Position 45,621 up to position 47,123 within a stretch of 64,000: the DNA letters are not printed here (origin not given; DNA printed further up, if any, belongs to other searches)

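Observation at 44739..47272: Coupled four-gene cassette resembling a type VII-style secreted effector plus immunity module, with a calpain-like protease head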

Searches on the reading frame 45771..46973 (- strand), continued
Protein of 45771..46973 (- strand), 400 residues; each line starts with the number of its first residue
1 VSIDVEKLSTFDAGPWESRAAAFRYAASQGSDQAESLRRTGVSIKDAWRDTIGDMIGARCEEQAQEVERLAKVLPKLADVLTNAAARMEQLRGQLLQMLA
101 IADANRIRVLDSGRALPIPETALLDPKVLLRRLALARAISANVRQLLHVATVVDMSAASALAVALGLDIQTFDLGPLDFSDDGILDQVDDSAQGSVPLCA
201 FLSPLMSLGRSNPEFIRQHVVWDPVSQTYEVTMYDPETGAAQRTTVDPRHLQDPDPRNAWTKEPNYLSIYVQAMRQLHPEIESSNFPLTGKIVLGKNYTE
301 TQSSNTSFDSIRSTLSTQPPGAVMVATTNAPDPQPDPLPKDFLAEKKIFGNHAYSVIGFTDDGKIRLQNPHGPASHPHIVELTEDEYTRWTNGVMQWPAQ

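Call 51: predict_structure(alignment_id=A2)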
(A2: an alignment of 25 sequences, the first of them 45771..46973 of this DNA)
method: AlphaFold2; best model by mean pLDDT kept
length: 400 residues; sequences in the alignment: 25
mean_pLDDT: 92.2   pTM: 0.83
mean pLDDT of the five models: 92.2, 92.0, 91.9, 91.7, 90.3
residues with pLDDT >= 90: 308; 70-90: 86; 50-70: 6; < 50: 0
segments of 3 or more residues with pLDDT < 50: none
pLDDT, mean of each block of 10 residues (from residue 1): 94 97 97 97 95 95 95 95 97 98 96 91 80 91 95 90 81 79 92 90 95 94 90 97 96 88 94 96 93 94 95 92 93 79 81 95 95 86 94 92
secondary structure, 60 per line:
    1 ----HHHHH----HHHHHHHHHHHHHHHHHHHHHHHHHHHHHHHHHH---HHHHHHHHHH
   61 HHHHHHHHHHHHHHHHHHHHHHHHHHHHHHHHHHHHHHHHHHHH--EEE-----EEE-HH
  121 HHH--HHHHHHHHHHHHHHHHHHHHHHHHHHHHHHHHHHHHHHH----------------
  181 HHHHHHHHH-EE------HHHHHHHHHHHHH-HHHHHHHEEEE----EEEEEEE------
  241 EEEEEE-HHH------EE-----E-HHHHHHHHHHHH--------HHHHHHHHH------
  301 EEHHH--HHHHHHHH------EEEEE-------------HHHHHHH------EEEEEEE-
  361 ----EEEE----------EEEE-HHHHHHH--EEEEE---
elements in order: H5-9 H14-47 H51-104 E107-109 E115-117 H119-123 H126-164 H181-189 H199-211 H213-219 E220-223 E228-234 E241-246 H266-277 H286-294 H308-315 E322-326 H340-346 E353-359 E365-368 E379-382 H384-390 E393-397

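Call 54: fold_search(model_id=the predicted structure, library=pdb)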
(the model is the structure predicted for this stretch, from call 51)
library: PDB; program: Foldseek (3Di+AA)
matches with E <= 10: 358; with E <= 0.001: 1
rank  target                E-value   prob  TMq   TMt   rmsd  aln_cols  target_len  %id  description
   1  1tl9_A                2.6e-05  1.00  0.39  0.48   5.9       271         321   12  High resolution crystal structure of calpain I protease core in complex with leupeptin (released 2004-11-02)
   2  3hha_C                2.9e-02  0.82  0.23  0.37  12.1       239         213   10  Crystal structure of cathepsin L in complex with AZ12878478 (released 2009-06-23)
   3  2elb                  1.8e-01  0.35  0.14  0.15  13.2       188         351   13  Crystal Structure of the BAR-PH domain of human APPL1 (released 2007-05-29)
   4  4nqi_C                2.0e-01  0.82  0.22  0.34   8.5       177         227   12  Structure of the N-terminal I-BAR domain (1-259) of D.Discoideum IBARa (released 2014-02-05)
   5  8a1g_D                2.2e-01  0.69  0.20  0.35  10.1       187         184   13  Structure of the SNX1-SNX5 complex (released 2023-06-14)
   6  5c5b_A                2.6e-01  0.28  0.13  0.14  12.5       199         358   12  Crystal Structure of Human APPL BAR-PH Heterodimer (released 2016-06-22)
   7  6uzj_MODEL_1_A        3.3e-01  0.75  0.12  0.53   3.6        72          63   12  NMR structure of the HACS1 SH3 domain (released 2019-11-27)
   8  6uuj_E                3.6e-01  0.63  0.22  0.43   7.1       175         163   11  Structure of PE5-PPE4-EspG3 complex from the type VII (ESX-3) secretion system, space group P212121 (released 2020-01-29)
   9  8a1g_C                3.6e-01  0.51  0.18  0.33  11.9       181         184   14  Structure of the SNX1-SNX5 complex (released 2023-06-14)
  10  3o9o_A                3.8e-01  1.00  0.22  0.87   1.8        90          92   17  Crystal Structure of GBS1074, an Esat-6 homologue from Group B Streptococcus (released 2010-11-10)
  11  9a72_A                3.8e-01  0.28  0.13  0.17  20.0       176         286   11  Integrative model of YFMS-CHEW by crosslinking MS and deep learning (released 2024-09-18)
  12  6tz4_02               3.8e-01  0.25  0.15  0.24  27.6       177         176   15  CryoEM reconstruction of membrane-bound ESCRT-III filament composed of CHMP1B+IST1 (right-handed) (released 2020-04-08)
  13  3gvm_C                4.0e-01  1.00  0.21  0.80   2.0        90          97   17  Structure of the homodimeric WXG-100 family protein from Streptococcus agalactiae (released 2010-09-08)
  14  3gvm_B                4.2e-01  1.00  0.22  0.86   1.9        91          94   16  Structure of the homodimeric WXG-100 family protein from Streptococcus agalactiae (released 2010-09-08)
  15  8a3k                  4.7e-01  0.23  0.11  0.26  26.8       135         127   18  X-ray crystal structure of a de novo designed single-chain antiparallel 4-helix coiled-coil bundle, sc-apCC-4 (released 2022-10-05)
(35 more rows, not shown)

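Call 59: find_encoding_contigs(protein=P0031, flank=10000, max_places=4)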
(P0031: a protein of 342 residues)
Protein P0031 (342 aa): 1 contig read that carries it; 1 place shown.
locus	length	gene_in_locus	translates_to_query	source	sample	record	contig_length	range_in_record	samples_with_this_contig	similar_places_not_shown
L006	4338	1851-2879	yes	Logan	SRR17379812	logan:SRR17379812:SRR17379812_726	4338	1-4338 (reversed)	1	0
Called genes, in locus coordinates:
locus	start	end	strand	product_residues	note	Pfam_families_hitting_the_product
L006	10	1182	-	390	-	PF02674:Colicin_V, PF00089:Trypsin, PF13365:Trypsin_2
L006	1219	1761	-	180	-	-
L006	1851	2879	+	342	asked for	PF00648:Peptidase_C2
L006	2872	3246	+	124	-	-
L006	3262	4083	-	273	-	PF00106:adh_short, PF08659:KR, PF13460:NAD_binding_10, PF13561:adh_short_C2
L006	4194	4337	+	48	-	?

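Call 60: find_encoding_contigs(protein=P0035, flank=10000, max_places=4)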
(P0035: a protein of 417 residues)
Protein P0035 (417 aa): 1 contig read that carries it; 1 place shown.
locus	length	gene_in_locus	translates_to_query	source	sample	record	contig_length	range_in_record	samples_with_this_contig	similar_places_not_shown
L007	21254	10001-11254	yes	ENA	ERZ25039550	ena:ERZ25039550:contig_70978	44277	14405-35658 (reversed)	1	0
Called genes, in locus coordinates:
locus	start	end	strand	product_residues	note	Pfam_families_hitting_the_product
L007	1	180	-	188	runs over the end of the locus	-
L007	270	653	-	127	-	-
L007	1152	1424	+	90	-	PF02861:Clp_N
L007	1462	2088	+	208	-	PF01637:ATPase_2 (faint), PF13191:AAA_16, PF23569:NBD_SMAX1, PF00004:AAA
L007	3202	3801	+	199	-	PF07724:AAA_2, PF07728:AAA_5 (weak), PF10431:ClpB_D2-small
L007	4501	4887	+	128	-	-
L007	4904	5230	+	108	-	-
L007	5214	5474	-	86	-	-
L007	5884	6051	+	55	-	PF13828:DUF4190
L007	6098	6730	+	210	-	-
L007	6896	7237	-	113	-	-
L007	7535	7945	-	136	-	PF04237:YjbR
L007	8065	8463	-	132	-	PF00903:Glyoxalase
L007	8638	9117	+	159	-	PF05638:T6SS_HCP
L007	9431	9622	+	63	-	-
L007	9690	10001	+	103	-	-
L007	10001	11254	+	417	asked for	PF00648:Peptidase_C2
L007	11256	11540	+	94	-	-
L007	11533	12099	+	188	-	-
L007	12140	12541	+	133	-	PF03795:YCII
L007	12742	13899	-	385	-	PF00155:Aminotran_1_2, PF00266:Aminotran_5, PF01041:DegT_DnrJ_EryC1, PF01053:Cys_Met_Meta_PP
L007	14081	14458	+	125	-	PF00156:Pribosyltran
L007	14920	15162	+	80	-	PF09335:VTT_dom (faint)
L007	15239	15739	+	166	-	PF00072:Response_reg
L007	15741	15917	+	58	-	PF00486:Trans_reg_C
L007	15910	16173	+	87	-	-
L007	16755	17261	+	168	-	PF13581:HATPase_c_2 (weak), PF02518:HATPase_c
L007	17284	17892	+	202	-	PF13670:PepSY_2 (faint), PF03413:PepSY (faint)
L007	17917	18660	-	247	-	PF09335:VTT_dom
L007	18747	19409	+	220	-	PF11716:MDMPI_N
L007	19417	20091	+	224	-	PF00588:SpoU_methylase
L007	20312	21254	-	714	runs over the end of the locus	PF00246:Peptidase_M14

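Call 63: search_protein_families(library=pfam, proteins=[L007:11533-12099:+, L006:1219-1761:-, L007:11256-11540:+, L006:2872-3246:+, L007:9690-10001:+, L003:11621-12160:+, L002:11841-12416:+, L004:11612-12202:+, L005:4870-5484:+, L003:11262-11624:+], max_evalue=0.5)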
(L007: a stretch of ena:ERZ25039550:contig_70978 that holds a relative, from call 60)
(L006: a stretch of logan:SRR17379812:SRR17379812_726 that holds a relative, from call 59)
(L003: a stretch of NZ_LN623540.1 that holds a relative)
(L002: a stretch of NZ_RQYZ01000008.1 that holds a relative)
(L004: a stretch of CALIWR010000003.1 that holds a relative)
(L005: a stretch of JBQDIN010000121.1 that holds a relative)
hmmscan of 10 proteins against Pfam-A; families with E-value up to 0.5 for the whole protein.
L007:11533-12099:+ (188 aa): 0 families

L006:1219-1761:- (180 aa): 1 family
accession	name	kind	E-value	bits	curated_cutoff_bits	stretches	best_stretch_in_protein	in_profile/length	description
PF17950.7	SpmSyn_N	-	0.26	12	25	1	115-168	2-56/96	S-adenosylmethionine decarboxylase N -terminal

L007:11256-11540:+ (94 aa): 0 families

L006:2872-3246:+ (124 aa): 0 families

L007:9690-10001:+ (103 aa): 0 families

L003:11621-12160:+ (179 aa): 0 families

L002:11841-12416:+ (191 aa): 0 families

L004:11612-12202:+ (196 aa): 0 families

L005:4870-5484:+ (204 aa): 1 family
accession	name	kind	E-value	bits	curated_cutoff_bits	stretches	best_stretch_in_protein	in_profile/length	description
PF24716.1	WapI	-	0.092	13.4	27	1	91-141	58-108/138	Immunity protein WapI-like family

L003:11262-11624:+ (120 aa): 0 families

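Call 70: find_encoding_contigs(protein=P0001, flank=10000, max_places=3)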
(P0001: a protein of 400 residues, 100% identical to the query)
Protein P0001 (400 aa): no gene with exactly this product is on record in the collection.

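Call 74: find_encoding_contigs(protein=P0042, flank=10000, max_places=3)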
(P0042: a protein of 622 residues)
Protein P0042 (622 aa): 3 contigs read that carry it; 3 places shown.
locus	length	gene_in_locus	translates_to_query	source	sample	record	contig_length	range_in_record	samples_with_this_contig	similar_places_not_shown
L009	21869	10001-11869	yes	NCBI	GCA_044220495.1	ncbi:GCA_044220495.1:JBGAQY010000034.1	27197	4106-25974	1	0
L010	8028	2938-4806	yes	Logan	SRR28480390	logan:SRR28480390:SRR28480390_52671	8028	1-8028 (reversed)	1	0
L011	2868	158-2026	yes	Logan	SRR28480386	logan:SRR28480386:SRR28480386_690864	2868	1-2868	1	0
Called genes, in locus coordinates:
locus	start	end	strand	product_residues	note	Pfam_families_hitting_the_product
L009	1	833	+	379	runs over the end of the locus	-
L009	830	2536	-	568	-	PF04055:Radical_SAM, PF16199:Radical_SAM_C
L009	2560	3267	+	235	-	PF13489:Methyltransf_23, PF05175:MTS, PF13847:Methyltransf_31, PF08241:Methyltransf_11, PF08242:Methyltransf_12, PF13649:Methyltransf_25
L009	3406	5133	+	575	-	PF05426:Alginate_lyase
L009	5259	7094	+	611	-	PF00149:Metallophos (weak)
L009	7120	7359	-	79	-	-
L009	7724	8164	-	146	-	-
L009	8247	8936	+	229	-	-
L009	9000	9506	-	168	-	-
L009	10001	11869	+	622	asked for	PF00648:Peptidase_C2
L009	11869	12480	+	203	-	-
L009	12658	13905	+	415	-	PF01555:N6_N4_Mtase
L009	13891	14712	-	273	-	PF01636:APH (weak)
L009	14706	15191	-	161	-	PF01243:PNPOx_N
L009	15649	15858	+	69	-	-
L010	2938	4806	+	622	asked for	PF00648:Peptidase_C2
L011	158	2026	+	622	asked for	PF00648:Peptidase_C2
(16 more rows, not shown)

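Call 75: find_encoding_contigs(protein=P0016, flank=10000, max_places=3)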
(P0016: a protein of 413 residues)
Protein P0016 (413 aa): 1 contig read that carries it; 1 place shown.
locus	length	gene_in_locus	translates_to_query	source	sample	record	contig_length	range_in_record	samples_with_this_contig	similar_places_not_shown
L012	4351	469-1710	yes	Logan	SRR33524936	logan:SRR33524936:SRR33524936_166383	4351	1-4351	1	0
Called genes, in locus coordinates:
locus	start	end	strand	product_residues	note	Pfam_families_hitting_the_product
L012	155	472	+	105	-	-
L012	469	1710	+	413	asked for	-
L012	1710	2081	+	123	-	-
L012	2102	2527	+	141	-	-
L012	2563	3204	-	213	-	PF01810:LysE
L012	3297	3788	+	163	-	PF01243:PNPOx_N (weak)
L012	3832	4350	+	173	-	?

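Call 78: search_protein_families(library=pfam, alignment_id=A9, max_evalue=0.001)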
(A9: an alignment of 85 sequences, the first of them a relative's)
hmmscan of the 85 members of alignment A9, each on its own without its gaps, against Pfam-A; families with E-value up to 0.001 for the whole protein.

A. member 1, P0030 (380 aa): 0 families

B. families by the number of members that match (of 85 scanned): 7 families
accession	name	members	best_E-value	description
PF00648.27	Peptidase_C2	82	5.1e-34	Calpain family cysteine protease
PF13529.12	Peptidase_C39_2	3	8.2e-05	Peptidase_C39 like family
PF21725.3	T7SS_signal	2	4.5e-23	Putative T7SS secretion signal domain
PF09000.15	Cytotoxic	1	6.1e-11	Cytotoxic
PF06013.18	WXG100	1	5.5e-07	Proteins of 100 residues with WXG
PF08239.17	SH3_3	1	5.7e-07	Bacterial SH3 domain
PF25547.1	WXG100_2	1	0.00052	WXG100 like domain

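Call 93: list_cluster_members(proteins=[P0068, P0003, P0005, P0010, P0016, P0020, P0031, P0033, P0049, P0117])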
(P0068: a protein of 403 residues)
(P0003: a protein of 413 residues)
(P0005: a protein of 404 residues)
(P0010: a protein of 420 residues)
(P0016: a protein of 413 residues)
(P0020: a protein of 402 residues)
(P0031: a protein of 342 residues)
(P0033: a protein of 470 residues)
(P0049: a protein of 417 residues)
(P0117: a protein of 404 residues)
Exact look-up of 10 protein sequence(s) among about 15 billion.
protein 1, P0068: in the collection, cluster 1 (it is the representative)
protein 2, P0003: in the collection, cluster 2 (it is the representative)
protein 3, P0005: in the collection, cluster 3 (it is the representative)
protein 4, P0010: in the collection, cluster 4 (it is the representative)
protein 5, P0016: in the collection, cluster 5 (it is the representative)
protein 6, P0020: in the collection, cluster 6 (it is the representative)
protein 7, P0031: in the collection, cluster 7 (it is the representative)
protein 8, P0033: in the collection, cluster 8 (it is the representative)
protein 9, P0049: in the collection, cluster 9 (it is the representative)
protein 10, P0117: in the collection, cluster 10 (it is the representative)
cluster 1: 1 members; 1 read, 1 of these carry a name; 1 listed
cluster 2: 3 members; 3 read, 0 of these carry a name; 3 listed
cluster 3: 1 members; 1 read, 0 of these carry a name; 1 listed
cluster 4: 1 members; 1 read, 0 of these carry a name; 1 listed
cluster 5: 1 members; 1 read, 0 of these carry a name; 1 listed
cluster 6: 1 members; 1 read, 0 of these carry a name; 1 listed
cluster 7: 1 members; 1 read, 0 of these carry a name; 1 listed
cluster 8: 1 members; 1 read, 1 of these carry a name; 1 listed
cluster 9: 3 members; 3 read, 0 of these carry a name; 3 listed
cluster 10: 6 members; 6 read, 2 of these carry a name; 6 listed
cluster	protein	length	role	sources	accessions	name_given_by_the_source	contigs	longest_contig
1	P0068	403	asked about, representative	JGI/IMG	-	hypothetical protein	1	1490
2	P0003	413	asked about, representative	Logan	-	-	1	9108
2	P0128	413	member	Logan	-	-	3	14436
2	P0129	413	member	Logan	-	-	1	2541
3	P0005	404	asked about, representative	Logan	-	-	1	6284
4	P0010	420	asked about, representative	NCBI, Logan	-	-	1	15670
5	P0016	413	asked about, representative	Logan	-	-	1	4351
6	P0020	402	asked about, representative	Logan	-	-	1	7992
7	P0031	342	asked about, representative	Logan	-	-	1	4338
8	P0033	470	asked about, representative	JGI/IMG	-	hypothetical protein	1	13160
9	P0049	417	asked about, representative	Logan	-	-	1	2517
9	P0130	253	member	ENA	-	-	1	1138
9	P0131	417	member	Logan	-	-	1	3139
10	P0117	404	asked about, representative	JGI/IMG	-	-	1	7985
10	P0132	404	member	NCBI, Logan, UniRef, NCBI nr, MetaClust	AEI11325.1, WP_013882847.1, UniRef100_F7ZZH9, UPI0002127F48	calpain family cysteine peptidase [Cellulomonas gilvus] | Calpain catalytic domain-containing protein n=1 Tax=Cellulomonas gilvus (strain ATCC ... | hypothetical protein [Cellulomonas gilvus]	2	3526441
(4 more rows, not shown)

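Call 96: list_cluster_members(proteins=[P0036, P0041, P0060, P0066, P0075, P0085, P0087, P0004, P0012, P0023])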
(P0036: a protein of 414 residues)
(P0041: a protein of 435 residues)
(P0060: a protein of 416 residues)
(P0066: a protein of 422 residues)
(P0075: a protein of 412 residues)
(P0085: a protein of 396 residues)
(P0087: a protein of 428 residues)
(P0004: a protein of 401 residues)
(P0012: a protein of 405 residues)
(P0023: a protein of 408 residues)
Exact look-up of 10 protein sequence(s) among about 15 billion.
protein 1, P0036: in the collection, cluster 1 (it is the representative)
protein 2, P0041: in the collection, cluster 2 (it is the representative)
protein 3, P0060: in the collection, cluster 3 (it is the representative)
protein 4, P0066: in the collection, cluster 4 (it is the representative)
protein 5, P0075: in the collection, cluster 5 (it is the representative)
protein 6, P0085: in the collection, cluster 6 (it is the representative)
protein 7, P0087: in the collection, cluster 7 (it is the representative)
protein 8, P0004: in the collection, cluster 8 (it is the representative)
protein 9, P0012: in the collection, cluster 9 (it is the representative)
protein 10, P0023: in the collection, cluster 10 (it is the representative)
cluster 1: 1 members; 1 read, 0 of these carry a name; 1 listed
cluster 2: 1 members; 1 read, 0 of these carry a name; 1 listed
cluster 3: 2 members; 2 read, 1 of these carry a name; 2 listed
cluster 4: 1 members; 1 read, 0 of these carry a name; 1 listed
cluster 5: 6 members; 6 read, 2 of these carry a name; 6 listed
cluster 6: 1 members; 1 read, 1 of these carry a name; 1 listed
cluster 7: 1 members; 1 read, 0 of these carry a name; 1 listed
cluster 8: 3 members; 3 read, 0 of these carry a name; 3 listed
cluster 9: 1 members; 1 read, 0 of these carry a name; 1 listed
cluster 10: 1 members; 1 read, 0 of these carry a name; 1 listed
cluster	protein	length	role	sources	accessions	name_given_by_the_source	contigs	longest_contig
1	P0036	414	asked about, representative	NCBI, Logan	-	-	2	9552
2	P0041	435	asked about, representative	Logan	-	-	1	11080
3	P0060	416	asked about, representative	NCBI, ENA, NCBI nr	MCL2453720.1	MAG: C2 family cysteine protease [Micrococcales bacterium] | C2 family cysteine protease [Micrococcales bacterium]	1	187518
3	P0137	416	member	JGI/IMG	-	-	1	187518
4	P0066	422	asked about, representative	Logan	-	-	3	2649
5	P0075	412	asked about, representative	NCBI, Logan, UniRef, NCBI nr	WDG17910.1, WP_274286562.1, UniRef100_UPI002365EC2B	C2 family cysteine protease [Microbacterium sp. Clip185] | C2 family cysteine protease n=1 Tax=Microbacterium sp. Clip185 TaxID=3025663 ...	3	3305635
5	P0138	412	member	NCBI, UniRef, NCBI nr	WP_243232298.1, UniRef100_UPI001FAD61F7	C2 family cysteine protease [Microbacterium sp. CIAB417] | C2 family cysteine protease n=1 Tax=Microbacterium sp. CIAB417 TaxID=2860287 ...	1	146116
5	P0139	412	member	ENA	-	-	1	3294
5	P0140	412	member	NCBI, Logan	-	-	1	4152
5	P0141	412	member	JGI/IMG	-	-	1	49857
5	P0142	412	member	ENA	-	-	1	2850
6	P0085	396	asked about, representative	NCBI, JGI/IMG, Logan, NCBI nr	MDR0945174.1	MAG: hypothetical protein LBM66_03295 [Bifidobacteriaceae bacterium] | hypothetical protein | hypothetical protein [Bifidobacteriaceae bacterium]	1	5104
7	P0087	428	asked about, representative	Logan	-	-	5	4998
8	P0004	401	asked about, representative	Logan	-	-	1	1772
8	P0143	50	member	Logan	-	-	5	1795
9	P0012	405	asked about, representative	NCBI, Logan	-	-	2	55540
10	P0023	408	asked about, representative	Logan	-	-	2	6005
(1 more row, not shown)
